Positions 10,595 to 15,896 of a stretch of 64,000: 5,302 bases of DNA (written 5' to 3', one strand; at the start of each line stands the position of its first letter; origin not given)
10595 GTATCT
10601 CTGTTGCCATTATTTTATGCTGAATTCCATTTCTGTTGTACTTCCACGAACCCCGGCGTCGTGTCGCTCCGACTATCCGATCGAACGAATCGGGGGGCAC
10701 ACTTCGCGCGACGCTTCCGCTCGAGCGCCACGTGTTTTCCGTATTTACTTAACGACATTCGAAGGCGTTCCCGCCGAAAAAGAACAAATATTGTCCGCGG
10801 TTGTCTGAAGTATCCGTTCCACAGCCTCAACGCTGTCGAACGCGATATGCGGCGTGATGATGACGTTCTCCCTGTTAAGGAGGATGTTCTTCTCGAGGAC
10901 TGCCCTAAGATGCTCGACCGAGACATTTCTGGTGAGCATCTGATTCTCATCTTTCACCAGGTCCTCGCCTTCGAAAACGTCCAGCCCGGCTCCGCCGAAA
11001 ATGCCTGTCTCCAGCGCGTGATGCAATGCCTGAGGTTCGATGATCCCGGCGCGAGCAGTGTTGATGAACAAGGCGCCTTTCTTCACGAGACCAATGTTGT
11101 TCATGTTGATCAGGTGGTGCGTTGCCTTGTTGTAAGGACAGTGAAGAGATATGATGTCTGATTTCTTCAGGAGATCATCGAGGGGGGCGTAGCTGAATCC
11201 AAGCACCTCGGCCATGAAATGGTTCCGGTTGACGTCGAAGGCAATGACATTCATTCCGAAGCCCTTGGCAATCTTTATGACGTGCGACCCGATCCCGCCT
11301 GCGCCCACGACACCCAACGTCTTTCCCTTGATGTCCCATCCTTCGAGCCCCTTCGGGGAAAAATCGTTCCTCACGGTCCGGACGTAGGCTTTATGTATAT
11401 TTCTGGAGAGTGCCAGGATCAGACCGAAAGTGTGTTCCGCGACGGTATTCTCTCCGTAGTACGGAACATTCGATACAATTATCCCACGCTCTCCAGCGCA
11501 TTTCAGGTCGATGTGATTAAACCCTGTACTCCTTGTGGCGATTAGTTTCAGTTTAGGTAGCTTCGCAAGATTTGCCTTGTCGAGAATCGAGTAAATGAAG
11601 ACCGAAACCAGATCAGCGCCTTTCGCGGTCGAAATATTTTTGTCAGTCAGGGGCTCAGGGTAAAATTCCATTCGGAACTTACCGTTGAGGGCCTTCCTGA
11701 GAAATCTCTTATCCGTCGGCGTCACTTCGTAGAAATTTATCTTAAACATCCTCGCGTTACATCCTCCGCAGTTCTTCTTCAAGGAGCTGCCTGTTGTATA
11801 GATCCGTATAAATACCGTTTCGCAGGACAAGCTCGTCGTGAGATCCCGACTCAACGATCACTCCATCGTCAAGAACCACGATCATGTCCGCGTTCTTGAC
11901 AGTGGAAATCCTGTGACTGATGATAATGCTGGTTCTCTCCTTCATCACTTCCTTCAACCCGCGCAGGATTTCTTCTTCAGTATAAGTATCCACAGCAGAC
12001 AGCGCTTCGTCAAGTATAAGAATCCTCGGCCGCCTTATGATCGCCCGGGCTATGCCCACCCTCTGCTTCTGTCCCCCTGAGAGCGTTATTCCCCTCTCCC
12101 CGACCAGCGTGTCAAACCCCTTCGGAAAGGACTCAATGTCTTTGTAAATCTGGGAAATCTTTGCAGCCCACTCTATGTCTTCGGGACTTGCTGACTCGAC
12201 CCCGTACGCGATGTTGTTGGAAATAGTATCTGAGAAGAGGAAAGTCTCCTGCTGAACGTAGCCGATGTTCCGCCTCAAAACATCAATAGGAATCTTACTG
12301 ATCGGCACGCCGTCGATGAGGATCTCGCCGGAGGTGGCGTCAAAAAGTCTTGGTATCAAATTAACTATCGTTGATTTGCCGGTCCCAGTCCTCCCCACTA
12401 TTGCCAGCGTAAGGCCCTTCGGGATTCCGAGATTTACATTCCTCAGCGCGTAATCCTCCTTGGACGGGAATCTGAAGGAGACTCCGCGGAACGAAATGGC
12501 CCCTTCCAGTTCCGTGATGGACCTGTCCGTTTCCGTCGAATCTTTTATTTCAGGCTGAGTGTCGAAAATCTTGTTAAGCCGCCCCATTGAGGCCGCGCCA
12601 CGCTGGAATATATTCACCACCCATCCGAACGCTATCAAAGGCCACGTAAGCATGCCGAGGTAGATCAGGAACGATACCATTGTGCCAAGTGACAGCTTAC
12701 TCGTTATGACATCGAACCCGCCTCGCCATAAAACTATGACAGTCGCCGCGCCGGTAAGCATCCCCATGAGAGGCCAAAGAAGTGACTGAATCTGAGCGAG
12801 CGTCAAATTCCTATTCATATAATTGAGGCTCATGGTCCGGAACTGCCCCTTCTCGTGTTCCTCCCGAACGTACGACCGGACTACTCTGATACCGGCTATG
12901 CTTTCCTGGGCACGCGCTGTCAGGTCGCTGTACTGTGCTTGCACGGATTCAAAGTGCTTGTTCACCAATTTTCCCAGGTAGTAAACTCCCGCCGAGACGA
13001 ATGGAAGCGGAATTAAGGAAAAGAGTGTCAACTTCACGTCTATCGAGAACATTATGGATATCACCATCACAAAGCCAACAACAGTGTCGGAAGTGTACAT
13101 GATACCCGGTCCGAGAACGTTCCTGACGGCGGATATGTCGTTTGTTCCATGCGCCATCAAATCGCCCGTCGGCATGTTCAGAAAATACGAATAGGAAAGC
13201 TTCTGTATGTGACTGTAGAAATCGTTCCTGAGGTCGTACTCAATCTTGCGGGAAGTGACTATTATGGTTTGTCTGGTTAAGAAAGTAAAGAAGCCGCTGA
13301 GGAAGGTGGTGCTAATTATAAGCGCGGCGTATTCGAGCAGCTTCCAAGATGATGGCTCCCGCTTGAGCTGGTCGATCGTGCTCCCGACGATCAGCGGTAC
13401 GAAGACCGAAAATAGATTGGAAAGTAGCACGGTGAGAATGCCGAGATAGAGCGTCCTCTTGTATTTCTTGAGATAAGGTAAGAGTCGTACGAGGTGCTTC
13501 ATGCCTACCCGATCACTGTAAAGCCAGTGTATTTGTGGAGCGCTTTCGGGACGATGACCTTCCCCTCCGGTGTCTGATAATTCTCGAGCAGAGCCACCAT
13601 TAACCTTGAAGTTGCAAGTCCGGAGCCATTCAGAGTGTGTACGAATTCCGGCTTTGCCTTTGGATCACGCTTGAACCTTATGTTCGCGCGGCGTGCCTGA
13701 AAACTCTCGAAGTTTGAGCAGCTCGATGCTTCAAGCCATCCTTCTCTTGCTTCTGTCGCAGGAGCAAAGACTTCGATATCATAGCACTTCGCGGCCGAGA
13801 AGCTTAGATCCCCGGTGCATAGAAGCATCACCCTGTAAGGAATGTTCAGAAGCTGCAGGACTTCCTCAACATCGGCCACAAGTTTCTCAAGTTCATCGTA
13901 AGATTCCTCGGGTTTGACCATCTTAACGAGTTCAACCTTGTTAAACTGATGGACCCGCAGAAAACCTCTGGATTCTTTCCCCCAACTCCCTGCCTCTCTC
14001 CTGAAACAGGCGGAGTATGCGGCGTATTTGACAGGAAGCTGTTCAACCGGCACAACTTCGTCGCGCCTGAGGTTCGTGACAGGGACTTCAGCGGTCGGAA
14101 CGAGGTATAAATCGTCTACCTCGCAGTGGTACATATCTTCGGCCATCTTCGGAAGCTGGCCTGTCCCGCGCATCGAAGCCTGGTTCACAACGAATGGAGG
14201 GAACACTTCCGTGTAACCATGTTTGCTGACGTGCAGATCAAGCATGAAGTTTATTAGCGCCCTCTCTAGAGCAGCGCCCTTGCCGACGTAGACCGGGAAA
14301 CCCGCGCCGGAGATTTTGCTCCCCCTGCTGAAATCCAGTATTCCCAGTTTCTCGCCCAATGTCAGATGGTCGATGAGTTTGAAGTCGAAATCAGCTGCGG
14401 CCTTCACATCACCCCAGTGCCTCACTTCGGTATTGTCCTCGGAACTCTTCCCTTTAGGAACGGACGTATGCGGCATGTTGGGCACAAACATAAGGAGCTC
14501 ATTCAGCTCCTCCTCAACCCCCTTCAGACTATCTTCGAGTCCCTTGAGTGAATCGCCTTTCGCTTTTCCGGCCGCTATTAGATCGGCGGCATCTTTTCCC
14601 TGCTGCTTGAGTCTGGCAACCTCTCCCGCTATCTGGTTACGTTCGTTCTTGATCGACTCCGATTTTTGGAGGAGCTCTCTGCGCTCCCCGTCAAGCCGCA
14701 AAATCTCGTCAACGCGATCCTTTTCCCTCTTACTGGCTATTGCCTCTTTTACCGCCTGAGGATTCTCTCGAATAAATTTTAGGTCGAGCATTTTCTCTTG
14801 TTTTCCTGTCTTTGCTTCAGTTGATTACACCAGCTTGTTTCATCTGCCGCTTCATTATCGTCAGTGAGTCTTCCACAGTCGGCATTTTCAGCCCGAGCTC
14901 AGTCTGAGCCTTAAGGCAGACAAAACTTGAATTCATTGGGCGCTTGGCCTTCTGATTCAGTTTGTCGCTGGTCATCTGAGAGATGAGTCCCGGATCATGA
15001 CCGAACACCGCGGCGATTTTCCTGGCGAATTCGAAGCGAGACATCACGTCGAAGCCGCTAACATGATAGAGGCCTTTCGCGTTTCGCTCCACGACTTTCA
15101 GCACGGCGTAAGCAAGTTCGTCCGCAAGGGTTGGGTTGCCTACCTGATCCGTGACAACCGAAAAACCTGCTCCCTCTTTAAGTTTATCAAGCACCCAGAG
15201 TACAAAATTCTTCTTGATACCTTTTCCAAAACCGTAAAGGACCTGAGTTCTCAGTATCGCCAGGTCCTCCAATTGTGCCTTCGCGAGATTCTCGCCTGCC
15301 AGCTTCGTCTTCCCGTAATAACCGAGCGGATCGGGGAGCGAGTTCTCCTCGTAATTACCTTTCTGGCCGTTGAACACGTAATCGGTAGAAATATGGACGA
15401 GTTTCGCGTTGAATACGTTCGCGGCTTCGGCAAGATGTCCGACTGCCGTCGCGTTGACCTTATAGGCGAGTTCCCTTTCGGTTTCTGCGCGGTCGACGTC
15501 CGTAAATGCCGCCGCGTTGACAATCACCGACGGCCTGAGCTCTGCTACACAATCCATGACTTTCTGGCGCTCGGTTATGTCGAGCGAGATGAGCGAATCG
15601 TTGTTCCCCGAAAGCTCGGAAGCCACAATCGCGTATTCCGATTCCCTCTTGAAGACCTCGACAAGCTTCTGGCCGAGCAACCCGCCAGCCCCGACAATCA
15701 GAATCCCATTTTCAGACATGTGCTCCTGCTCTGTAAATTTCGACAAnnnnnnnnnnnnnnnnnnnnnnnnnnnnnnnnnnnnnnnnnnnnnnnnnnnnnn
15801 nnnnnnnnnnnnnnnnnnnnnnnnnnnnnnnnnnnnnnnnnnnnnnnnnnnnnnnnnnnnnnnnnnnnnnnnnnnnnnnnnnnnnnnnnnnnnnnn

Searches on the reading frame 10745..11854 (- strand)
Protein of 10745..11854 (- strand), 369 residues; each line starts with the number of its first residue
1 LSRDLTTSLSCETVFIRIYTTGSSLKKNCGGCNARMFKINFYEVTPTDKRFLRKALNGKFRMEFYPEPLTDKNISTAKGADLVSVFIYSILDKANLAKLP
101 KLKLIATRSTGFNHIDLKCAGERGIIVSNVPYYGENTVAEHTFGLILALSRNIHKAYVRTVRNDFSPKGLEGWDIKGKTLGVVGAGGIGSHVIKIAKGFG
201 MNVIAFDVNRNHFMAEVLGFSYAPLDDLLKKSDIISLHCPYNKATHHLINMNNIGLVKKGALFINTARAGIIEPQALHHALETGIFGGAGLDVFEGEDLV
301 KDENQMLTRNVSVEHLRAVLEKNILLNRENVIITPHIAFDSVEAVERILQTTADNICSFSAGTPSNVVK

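Call 28: search_protein_families(library=pfam, max_evalue=1e-8, proteins=[window:10745-11854:-])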
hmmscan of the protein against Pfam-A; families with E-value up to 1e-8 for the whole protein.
window:10745-11854:- (369 aa): 2 families
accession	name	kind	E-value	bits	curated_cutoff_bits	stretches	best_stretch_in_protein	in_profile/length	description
PF02826.25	2-Hacid_dh_C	-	2.1e-53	180.8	25.1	1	143-338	1-178/178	D-isomer specific 2-hydroxyacid dehydrogenase, NAD binding domain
PF00389.36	2-Hacid_dh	-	4.5e-31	107.7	24.6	1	44-368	7-133/134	D-isomer specific 2-hydroxyacid dehydrogenase, catalytic domain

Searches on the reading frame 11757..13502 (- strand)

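Call 62: search_protein_families(library=pfam, max_evalue=1e-8, proteins=[window:11757-13502:-])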
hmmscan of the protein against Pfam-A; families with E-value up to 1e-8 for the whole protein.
window:11757-13502:- (581 aa): 2 families
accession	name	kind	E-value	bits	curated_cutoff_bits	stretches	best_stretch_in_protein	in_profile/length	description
PF00664.28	ABC_membrane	-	9e-47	160.5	28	1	19-289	2-274/274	ABC transporter transmembrane region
PF00005.33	ABC_tran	-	1.1e-31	110.6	25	1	353-501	1-136/137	ABC transporter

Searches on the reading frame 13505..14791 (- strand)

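Call 62: search_protein_families(library=pfam, max_evalue=1e-8, proteins=[window:13505-14791:-])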
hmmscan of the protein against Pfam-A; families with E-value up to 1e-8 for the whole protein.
window:13505-14791:- (428 aa): 2 families
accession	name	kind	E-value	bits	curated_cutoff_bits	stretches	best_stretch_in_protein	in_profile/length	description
PF00587.30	tRNA-synt_2b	-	3.6e-37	128.6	29.3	1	226-405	9-179/179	tRNA synthetase class II core domain (G, H, P, S and T)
PF02403.27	Seryl_tRNA_N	-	5.6e-28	97.8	28.2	1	1-107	1-108/108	Seryl-tRNA synthetase N-terminal domain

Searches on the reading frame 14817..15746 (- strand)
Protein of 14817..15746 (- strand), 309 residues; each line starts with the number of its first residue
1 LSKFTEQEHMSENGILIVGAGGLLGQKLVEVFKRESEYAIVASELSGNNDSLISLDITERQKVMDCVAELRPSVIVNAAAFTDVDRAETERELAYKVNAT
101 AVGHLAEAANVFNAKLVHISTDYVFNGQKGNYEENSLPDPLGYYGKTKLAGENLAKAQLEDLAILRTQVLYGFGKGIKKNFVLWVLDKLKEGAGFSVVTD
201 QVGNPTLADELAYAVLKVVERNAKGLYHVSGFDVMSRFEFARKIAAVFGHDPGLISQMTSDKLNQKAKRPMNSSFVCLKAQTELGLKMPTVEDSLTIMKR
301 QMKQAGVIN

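Call 28: search_protein_families(library=pfam, max_evalue=1e-8, proteins=[window:14817-15746:-])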
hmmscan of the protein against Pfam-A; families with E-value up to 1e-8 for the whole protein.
window:14817-15746:- (309 aa): 3 families
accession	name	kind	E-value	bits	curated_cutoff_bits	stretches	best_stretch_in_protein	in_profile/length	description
PF04321.23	RmlD_sub_bind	-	6.4e-79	265.4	27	1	15-298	3-281/287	RmlD substrate binding domain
PF01370.27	Epimerase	-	4.1e-22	79.2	20.9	1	15-221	1-227/240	NAD dependent epimerase/dehydratase family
PF16363.11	GDP_Man_Dehyd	-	1.6e-11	44.7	27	1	47-157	51-166/332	GDP-mannose 4,6 dehydratase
